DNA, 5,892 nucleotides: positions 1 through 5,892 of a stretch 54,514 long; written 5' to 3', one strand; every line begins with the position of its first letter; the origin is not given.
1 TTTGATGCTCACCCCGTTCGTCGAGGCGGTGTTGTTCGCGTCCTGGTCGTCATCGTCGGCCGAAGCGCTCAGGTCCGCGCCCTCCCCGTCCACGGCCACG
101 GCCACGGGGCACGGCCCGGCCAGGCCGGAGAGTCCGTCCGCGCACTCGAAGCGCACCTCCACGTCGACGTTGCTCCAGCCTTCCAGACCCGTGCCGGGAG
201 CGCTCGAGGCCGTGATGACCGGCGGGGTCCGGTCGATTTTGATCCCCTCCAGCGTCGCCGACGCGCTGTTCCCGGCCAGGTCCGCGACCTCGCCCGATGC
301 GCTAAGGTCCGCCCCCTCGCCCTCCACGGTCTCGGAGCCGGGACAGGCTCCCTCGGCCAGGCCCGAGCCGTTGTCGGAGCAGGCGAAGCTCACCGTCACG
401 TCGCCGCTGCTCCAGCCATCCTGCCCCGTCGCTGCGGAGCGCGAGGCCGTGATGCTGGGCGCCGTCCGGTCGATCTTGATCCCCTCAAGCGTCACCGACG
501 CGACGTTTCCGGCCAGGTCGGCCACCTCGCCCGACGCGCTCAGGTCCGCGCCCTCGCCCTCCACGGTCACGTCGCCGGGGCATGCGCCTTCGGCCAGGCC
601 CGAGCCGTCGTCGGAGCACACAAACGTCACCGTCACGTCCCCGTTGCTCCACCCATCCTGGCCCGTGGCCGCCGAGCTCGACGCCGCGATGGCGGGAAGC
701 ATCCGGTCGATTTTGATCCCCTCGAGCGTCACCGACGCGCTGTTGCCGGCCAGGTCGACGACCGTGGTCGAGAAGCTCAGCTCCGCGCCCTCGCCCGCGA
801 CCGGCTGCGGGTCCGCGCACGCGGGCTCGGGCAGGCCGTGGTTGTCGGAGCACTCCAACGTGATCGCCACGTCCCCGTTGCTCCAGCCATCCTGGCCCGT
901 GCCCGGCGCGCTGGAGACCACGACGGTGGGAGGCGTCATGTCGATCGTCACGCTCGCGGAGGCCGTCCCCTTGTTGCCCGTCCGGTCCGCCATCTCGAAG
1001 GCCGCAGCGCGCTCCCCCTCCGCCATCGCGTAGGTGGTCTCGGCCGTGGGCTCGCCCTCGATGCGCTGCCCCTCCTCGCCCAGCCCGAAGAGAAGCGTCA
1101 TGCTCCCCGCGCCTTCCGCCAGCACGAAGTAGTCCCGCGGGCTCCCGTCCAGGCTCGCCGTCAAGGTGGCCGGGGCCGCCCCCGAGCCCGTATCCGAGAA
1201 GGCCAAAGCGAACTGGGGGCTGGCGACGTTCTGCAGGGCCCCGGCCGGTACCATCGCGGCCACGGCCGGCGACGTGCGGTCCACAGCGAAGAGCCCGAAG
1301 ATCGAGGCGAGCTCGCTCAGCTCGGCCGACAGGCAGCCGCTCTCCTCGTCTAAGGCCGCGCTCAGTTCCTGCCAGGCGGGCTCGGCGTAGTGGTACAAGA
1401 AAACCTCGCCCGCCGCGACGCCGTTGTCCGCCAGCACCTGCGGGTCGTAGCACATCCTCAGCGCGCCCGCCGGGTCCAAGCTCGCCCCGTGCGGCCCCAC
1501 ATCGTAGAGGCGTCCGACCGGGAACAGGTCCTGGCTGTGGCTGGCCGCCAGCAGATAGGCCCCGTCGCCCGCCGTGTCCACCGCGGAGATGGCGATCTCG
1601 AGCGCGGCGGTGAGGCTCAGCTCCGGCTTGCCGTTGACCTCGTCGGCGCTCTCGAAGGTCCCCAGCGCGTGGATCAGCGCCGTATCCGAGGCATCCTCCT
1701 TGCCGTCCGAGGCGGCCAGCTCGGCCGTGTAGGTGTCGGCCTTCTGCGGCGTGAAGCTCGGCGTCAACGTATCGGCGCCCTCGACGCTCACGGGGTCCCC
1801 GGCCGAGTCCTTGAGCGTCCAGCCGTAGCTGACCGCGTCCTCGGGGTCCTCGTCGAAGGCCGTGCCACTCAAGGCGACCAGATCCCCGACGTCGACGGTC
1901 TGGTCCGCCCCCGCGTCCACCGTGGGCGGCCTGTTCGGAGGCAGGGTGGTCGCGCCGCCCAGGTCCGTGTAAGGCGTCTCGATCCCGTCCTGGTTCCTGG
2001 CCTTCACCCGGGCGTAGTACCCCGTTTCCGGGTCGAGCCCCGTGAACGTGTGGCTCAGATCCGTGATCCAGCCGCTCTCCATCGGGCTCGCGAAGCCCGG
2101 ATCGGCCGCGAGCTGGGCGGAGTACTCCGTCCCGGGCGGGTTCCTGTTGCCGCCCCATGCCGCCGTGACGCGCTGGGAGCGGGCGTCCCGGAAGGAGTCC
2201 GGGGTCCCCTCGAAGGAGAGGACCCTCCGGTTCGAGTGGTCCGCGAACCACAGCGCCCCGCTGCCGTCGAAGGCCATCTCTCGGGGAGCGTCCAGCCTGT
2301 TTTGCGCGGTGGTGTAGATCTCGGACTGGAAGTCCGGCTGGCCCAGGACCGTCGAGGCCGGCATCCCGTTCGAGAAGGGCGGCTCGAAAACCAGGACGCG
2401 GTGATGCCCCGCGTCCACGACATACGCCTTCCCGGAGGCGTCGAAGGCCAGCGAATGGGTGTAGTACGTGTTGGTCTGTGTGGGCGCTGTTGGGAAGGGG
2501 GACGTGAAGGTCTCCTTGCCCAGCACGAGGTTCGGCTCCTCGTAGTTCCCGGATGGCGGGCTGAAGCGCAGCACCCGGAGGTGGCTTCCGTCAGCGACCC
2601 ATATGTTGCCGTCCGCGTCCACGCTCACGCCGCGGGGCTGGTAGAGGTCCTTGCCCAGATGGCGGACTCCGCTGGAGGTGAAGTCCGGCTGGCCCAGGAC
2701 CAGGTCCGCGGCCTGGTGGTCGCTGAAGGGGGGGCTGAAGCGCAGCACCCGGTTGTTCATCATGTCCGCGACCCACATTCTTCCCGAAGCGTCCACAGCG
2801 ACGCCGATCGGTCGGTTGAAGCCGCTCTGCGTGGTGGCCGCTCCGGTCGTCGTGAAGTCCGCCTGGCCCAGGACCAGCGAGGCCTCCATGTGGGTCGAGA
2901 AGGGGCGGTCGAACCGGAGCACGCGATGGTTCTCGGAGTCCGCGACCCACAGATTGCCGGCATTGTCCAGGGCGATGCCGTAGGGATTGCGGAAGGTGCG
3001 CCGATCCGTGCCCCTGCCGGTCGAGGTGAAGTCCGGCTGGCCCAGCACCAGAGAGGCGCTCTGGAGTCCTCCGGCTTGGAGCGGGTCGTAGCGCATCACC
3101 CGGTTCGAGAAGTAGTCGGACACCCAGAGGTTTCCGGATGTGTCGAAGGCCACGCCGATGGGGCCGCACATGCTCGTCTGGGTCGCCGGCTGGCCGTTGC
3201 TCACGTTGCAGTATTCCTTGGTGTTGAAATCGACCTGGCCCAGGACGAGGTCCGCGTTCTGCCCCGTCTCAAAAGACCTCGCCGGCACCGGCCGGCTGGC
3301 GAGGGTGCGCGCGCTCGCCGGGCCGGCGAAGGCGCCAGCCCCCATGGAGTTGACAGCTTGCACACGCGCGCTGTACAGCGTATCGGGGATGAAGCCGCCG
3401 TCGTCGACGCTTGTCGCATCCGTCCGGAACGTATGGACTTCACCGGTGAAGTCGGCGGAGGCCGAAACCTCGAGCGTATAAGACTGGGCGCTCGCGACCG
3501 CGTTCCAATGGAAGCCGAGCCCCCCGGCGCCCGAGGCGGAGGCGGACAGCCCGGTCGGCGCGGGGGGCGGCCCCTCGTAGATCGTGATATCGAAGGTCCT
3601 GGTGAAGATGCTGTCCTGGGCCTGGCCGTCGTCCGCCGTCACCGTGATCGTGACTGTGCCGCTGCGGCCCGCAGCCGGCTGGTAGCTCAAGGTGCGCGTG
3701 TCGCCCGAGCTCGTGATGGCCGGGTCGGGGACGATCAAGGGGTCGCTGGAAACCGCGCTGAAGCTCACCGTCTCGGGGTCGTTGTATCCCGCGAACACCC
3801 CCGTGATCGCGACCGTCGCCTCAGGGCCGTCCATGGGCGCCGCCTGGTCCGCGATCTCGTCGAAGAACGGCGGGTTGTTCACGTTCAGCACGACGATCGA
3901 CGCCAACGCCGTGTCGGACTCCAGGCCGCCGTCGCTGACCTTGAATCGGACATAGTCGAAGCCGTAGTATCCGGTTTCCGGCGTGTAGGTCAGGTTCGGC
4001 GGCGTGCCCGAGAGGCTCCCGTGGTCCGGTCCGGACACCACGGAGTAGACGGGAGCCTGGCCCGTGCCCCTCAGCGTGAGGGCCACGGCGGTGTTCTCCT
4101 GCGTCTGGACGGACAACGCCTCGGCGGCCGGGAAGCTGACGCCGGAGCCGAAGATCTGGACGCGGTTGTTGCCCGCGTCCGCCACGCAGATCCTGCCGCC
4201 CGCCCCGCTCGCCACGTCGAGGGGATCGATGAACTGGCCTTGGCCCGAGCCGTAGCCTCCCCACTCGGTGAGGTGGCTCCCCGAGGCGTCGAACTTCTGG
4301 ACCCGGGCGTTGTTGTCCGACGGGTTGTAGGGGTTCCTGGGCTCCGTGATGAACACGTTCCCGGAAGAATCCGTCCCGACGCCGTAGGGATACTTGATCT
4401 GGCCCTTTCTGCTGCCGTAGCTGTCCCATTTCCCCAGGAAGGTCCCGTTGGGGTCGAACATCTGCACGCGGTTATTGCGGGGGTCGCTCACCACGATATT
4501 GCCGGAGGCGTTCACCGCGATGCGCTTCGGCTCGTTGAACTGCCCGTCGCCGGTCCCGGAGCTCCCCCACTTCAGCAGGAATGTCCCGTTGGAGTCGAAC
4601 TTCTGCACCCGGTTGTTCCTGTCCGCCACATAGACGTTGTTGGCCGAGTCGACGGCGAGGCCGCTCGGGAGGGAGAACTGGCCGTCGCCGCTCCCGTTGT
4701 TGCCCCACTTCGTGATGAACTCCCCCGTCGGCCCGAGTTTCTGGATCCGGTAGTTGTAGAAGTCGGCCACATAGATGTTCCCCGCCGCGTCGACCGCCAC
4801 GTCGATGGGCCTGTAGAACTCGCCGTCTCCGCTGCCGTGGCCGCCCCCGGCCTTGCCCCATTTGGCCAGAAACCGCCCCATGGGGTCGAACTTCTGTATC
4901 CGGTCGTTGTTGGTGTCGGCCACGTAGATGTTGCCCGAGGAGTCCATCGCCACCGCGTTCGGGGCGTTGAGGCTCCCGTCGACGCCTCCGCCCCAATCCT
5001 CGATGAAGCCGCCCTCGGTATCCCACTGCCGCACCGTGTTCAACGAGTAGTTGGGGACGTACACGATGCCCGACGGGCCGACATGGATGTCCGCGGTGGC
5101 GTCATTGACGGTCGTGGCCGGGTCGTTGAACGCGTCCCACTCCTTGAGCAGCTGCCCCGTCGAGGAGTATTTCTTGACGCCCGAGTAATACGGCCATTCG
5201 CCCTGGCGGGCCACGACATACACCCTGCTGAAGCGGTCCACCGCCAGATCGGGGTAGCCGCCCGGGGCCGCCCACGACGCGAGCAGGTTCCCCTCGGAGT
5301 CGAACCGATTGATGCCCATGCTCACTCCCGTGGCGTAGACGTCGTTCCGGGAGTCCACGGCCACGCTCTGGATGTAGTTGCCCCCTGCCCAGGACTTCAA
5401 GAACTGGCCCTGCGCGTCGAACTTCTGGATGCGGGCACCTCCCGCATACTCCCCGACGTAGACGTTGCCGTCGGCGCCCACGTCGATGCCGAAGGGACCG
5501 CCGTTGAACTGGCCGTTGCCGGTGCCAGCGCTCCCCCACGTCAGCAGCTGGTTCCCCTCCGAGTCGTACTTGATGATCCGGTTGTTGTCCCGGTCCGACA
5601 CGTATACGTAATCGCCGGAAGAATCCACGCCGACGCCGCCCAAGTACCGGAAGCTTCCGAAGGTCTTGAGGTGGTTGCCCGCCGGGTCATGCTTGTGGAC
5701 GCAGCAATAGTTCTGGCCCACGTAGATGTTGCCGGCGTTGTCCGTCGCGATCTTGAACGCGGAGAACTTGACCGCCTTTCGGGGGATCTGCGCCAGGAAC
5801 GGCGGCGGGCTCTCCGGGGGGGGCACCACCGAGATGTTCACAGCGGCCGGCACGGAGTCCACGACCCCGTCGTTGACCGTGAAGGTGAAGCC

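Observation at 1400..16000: About 6.3-kb (~2,100-aa) tandem super-repeat inside the giant gene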

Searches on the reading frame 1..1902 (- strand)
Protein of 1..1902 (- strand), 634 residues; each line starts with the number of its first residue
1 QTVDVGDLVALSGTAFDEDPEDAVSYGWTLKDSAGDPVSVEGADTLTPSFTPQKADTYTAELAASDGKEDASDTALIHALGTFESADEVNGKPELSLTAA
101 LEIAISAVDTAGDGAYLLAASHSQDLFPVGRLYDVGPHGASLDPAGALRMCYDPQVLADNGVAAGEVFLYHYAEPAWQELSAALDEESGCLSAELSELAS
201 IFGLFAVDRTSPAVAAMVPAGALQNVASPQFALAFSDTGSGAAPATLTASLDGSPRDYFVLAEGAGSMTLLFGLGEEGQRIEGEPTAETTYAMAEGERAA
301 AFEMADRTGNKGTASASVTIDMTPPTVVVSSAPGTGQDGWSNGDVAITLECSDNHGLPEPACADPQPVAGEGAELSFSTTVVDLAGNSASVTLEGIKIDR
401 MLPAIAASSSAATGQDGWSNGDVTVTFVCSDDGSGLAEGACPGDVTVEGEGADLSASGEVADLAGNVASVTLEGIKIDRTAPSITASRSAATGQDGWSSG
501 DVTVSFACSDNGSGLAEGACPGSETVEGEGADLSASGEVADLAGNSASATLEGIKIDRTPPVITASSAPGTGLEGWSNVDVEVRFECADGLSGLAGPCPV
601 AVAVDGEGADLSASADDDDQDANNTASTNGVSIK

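Call 13: search_protein_families(library=pfam, proteins=[window:1-1902:-], max_evalue=0.001)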
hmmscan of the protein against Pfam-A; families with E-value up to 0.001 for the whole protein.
window:1-1902:- (634 aa): 4 families
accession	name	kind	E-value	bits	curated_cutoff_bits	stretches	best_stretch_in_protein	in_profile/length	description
PF22352.2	K319L-like_PKD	-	1.5e-06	28.6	27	1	1-74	5-79/84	K319L-like, PKD domain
PF13750.12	Big_3_3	-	0.00024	21.2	27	0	292-331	11-52/157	Bacterial Ig-like domain (group 3)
PF00801.26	PKD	-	0.00025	21.4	23.5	0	5-77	13-78/80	PKD domain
PF19077.6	Big_13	-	0.00053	20.9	27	0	283-321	62-101/102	Bacterial Ig-like domain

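Call 36: search_protein_families(library=ncbifam, proteins=[window:1-1695:-], max_evalue=0.01)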
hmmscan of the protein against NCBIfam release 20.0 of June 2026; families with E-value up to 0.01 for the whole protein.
window:1-1695:- (565 aa): 1 family
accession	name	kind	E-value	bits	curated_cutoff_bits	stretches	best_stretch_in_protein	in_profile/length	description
TIGR04076.1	TIGR04076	subfamily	0.00012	22.5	33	0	330-364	45-79/91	TIGR04076 family protein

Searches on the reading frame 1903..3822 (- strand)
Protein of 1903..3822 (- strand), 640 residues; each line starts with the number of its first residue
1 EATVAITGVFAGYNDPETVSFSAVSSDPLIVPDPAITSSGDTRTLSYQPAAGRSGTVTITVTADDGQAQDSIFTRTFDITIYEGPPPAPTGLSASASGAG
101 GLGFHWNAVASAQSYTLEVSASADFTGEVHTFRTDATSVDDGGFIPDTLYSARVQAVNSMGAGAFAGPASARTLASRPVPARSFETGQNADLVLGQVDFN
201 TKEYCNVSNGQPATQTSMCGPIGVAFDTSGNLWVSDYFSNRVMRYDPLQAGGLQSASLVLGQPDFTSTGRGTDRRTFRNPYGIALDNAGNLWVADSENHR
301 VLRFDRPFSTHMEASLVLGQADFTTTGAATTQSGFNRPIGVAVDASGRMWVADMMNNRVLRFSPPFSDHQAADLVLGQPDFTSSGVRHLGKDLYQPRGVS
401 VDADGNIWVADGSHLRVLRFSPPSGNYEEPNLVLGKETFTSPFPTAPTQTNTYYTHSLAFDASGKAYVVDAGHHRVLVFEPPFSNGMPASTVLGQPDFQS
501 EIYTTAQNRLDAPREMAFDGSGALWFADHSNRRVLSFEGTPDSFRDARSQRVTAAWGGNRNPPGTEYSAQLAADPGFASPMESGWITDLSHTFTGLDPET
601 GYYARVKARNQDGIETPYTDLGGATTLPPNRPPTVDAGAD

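Call 13: search_protein_families(library=pfam, proteins=[window:1903-3822:-], max_evalue=0.001)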
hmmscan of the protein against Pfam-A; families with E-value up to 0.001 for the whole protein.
window:1903-3822:- (640 aa): 12 families
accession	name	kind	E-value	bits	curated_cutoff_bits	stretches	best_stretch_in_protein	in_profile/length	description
PF01436.27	NHL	-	3.3e-34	115.7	20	3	277-304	1-28/28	NHL repeat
PF08450.18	SGL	-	1.6e-15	57.8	26.3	0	221-306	136-212/246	SMP-30/Gluconolactonase/LRE-like region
PF00041.27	fn3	-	1.6e-12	47.9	25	1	88-170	2-82/84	Fibronectin type III domain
PF25021.1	TEN_NHL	-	1.5e-11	44.3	27.1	0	204-358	17-164/357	Teneurin NHL domain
PF24684.1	Vgb_lyase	-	2.6e-09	36.8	50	0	216-245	178-207/290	Virginiamycin B lyase family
PF07494.17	Reg_prop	-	8.4e-08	32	20.4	0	281-294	8-21/24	Two component regulator propeller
PF13449.12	Phytase-like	-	4.1e-06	27.4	27.6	0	279-307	69-97/284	Esterase-like activity of phytase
PF06739.17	SBBP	-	6.2e-06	26.5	20.5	0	279-293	14-28/38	Beta-propeller repeat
PF23500.1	DUF7133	-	2.2e-05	24.4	27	0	335-355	26-46/385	Domain of unknown function (DUF7133)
PF21070.2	IcmF_helical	-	2.6e-05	24.8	24.1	0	279-323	57-101/106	Type VI secretion protein IcmF helical domain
PF06977.17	SdiA-regulated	-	7.9e-05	22.4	21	0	384-410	213-239/249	SdiA-regulated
PF05787.19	PhoX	-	0.0004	20.1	24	0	260-299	409-450/515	Alkaline phosphatase PhoX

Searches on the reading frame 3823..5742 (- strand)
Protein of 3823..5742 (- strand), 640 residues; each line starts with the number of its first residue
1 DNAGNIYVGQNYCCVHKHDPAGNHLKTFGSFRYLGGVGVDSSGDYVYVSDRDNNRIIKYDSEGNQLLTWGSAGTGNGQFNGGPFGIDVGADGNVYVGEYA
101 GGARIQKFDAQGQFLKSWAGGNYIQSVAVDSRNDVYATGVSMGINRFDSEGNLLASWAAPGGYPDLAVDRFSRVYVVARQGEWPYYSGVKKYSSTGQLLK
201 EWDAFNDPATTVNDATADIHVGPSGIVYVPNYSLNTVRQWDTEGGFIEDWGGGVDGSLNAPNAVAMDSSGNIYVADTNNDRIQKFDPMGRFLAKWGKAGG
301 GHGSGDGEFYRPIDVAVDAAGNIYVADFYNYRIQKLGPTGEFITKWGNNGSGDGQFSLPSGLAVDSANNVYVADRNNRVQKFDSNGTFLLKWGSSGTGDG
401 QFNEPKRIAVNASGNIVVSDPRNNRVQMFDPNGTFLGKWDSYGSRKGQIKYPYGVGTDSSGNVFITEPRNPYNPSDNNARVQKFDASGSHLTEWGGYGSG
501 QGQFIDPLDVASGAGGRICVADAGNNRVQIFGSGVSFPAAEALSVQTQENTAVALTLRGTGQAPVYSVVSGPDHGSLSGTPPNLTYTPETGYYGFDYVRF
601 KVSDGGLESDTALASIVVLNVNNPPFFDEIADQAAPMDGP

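Call 13: search_protein_families(library=pfam, proteins=[window:3823-5742:-], max_evalue=0.001)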
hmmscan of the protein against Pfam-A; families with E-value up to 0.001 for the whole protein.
window:3823-5742:- (640 aa): 9 families
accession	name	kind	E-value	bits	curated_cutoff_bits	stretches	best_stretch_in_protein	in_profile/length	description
PF01436.27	NHL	-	5.9e-46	152.7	20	5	309-335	1-27/28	NHL repeat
PF08450.18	SGL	-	1.9e-17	64.1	26.3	1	27-118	129-220/246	SMP-30/Gluconolactonase/LRE-like region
PF17170.10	DUF5128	-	7.4e-13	48.8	22.9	0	269-331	53-112/321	6-bladed beta-propeller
PF22701.2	Mala_s_1-like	-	5.5e-11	43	27.5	0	36-150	44-159/195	Mal s 1 allergenic protein-like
PF06739.17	SBBP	-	2.1e-10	40.8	20.5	0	450-466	13-29/38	Beta-propeller repeat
PF17963.7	Big_9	-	9.5e-08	33.3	23.6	1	538-616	4-88/89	Bacterial Ig domain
PF25021.1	TEN_NHL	-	1.9e-07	30.9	27.1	0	251-283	322-354/357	Teneurin NHL domain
PF13449.12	Phytase-like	-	0.00035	21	27.6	0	35-119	7-105/284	Esterase-like activity of phytase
PF24684.1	Vgb_lyase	-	0.00053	19.3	50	0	80-114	96-129/290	Virginiamycin B lyase family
